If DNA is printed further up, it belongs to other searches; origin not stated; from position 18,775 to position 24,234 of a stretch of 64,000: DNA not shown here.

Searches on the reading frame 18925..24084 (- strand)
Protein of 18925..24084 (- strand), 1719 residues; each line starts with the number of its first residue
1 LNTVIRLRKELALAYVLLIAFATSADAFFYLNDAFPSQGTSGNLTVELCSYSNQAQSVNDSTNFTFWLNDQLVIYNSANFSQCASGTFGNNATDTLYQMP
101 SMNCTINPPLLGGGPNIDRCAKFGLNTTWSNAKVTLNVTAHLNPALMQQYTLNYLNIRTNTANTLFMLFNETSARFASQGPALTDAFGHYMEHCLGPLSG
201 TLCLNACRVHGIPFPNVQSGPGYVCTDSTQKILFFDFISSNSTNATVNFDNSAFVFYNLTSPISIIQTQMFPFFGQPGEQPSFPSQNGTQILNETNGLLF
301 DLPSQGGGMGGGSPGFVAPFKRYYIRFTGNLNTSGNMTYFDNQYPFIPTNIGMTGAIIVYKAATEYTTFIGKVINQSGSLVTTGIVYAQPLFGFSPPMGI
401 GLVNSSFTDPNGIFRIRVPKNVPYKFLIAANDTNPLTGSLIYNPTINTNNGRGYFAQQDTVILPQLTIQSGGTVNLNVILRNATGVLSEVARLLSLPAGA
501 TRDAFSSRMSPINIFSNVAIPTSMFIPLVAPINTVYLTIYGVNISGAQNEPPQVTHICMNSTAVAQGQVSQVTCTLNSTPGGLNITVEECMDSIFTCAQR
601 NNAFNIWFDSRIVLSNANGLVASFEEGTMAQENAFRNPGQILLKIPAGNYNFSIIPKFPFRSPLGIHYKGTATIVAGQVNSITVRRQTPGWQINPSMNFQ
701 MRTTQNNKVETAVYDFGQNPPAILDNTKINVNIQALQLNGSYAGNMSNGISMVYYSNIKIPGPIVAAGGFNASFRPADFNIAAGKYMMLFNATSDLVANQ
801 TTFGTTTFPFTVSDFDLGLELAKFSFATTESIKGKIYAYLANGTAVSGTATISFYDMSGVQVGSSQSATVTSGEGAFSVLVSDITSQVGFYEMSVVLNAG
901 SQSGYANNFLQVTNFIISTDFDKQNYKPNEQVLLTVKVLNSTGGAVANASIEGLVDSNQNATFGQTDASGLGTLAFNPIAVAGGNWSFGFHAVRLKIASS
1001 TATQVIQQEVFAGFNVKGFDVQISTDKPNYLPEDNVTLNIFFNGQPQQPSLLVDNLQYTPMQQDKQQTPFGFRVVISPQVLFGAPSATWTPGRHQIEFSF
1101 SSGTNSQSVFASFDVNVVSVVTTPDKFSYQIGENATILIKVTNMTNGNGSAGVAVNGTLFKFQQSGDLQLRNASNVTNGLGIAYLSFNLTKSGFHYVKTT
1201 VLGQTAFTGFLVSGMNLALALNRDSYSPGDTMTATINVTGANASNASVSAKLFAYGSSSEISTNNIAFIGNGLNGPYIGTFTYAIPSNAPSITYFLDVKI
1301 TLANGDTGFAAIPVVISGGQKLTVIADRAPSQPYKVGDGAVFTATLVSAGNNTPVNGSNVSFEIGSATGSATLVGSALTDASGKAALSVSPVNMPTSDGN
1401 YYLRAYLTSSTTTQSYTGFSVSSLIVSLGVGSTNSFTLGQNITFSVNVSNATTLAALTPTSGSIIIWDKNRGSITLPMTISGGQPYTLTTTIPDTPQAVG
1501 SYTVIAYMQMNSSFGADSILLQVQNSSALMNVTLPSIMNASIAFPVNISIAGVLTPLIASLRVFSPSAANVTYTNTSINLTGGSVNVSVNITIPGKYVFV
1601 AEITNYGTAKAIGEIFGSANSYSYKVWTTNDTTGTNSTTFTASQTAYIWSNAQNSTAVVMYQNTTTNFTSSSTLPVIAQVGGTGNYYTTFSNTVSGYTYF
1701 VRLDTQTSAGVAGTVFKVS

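Call 17: search_protein_families(library=pfam, max_evalue=0.001, proteins=[window:18925-24084:-])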
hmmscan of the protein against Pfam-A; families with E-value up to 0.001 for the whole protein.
window:18925-24084:- (1719 aa): 2 families
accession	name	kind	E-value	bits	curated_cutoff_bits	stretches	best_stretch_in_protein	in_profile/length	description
PF01835.25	MG2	-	1.8e-05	25.4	32.8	0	921-976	6-65/96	MG2 domain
PF02752.27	Arrestin_C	-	0.00098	19.9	27.7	0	1217-1248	7-36/137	Arrestin (or S-antigen), C-terminal domain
